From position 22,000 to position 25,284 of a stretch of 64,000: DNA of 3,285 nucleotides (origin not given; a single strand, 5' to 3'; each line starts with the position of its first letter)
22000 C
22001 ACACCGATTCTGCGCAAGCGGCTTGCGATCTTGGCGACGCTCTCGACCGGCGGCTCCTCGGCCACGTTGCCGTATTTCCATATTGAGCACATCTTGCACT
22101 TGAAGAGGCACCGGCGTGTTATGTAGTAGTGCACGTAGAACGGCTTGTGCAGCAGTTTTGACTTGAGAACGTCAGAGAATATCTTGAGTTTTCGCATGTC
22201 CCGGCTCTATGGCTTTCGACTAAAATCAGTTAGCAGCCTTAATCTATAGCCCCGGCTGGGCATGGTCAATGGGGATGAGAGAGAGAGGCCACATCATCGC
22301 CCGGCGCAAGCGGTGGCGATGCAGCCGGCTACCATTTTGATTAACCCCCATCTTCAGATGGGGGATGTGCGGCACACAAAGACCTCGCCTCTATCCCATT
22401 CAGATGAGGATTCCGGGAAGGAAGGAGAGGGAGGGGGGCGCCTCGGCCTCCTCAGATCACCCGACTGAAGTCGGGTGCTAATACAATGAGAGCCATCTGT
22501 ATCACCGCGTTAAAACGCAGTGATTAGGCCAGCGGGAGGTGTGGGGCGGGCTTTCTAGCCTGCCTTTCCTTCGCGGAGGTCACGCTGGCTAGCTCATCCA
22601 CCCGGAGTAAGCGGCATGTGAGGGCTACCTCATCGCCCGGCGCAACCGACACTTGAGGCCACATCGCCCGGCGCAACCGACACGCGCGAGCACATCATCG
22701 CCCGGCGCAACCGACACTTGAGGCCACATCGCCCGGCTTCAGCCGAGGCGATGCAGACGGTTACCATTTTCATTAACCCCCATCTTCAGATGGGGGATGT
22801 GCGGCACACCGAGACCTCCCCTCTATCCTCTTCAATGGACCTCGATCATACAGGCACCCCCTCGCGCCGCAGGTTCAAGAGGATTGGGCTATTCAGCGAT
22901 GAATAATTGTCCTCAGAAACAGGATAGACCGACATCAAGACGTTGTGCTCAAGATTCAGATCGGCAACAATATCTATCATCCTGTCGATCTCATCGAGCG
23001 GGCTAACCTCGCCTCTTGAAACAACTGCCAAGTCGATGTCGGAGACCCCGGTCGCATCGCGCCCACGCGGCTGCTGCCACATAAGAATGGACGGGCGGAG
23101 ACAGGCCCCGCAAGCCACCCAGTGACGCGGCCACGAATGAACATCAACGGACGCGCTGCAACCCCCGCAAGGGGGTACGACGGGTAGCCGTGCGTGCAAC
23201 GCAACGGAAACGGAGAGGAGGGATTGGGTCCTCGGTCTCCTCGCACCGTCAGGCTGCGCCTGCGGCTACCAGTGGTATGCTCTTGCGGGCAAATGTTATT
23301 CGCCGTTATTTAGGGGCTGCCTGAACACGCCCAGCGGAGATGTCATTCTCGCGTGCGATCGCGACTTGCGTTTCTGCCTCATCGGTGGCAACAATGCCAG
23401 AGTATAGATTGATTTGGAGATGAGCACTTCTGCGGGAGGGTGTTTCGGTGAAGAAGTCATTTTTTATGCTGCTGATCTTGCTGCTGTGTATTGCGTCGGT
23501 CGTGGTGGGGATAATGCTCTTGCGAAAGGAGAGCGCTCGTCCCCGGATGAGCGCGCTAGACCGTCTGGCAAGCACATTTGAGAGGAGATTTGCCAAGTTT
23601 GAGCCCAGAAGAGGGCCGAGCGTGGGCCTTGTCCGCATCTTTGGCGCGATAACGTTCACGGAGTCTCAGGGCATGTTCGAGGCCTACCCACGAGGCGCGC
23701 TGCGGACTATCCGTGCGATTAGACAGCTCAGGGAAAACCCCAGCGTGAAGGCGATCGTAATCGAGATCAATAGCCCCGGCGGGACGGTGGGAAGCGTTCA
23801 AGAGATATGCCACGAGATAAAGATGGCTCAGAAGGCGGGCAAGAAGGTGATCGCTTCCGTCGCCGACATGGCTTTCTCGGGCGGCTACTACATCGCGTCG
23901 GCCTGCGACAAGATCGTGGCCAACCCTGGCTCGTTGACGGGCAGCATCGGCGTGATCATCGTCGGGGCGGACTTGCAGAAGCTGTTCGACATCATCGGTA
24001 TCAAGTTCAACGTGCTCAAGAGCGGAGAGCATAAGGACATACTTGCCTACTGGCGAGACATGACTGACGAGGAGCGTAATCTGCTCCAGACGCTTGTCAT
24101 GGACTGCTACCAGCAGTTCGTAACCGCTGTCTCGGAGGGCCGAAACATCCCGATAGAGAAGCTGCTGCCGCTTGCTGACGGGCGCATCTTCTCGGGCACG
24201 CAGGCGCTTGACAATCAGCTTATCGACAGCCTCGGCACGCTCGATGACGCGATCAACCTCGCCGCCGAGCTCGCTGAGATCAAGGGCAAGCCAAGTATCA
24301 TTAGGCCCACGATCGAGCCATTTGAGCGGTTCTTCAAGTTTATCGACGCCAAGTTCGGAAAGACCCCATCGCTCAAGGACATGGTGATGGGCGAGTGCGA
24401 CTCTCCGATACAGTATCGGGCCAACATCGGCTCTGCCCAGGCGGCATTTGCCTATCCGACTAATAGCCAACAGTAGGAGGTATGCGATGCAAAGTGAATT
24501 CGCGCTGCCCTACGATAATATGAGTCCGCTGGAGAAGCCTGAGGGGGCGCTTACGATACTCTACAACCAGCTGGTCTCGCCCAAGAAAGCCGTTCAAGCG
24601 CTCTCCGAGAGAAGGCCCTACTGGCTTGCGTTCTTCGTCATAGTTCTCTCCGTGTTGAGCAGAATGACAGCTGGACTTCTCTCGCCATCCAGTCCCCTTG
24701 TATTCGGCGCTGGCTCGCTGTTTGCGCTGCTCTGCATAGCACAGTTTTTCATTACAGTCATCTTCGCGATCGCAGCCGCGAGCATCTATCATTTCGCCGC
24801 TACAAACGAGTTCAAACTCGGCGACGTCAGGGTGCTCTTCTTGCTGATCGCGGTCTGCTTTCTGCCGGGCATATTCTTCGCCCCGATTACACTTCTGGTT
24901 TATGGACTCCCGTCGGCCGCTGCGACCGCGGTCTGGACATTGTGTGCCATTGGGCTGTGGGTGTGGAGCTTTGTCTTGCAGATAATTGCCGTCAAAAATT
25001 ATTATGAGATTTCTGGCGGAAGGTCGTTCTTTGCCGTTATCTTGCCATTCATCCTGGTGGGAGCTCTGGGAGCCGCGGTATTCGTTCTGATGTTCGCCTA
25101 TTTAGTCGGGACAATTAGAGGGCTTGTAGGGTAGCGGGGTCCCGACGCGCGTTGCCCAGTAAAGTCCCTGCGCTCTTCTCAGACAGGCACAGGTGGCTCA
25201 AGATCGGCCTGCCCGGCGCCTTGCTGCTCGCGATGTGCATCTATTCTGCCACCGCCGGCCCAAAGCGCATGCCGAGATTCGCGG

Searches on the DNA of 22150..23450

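Call 83: search_rna_families(source=window, start=22150, end=23450, threshold=evalue, max_evalue=1)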
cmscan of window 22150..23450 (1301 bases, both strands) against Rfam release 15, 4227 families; matches with E-value up to 1: 3.
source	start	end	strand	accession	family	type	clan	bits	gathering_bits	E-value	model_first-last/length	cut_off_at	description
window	22419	22572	+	RF02651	SorY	Gene; sRNA;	-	21.6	111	0.1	1-83/83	no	Singlet oxygen resistance RNA Y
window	22728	22830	-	RF00195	RsmY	Gene; sRNA;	CL00106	19.2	57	0.042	1-121/121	no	RsmY RNA family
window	22332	22420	+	RF01748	nuoG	Cis-reg;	-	17.8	33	0.71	1-43/43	no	nuoG RNA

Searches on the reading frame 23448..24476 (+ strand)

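Call 68: search_protein_families(library=pfam, max_evalue=0.00001, proteins=[window:23448-24476:+])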
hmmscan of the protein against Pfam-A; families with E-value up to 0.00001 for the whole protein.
window:23448-24476:+ (342 aa): 3 families
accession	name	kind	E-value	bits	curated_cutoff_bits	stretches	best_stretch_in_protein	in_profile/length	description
PF01343.23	Peptidase_S49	-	2.8e-51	173.9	24.9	1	128-278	3-153/154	Peptidase family S49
PF25145.1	NfeD1b_N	-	1.6e-10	41.3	40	1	90-170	22-98/189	NfeD1b, N-terminal domain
PF01972.22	SDH_protease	-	8e-06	25.5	31.3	0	89-167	80-155/286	ClpP-like SDH-type serine proteinase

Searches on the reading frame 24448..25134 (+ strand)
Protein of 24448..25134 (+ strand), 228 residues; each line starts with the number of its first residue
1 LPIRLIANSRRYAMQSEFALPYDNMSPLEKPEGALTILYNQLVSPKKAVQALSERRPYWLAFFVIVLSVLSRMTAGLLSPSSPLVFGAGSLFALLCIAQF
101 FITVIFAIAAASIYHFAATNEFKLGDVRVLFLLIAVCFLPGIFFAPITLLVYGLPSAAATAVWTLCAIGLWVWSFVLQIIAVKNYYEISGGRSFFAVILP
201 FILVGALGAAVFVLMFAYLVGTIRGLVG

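Call 68: search_protein_families(library=pfam, max_evalue=0.00001, proteins=[window:24448-25134:+])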
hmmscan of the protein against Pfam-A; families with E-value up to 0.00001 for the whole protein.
window:24448-25134:+ (228 aa): 1 family
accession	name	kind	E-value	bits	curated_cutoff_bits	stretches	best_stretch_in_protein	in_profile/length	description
PF04893.22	Yip1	-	1e-06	29.2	28.6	1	42-210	4-171/173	Yip1 domain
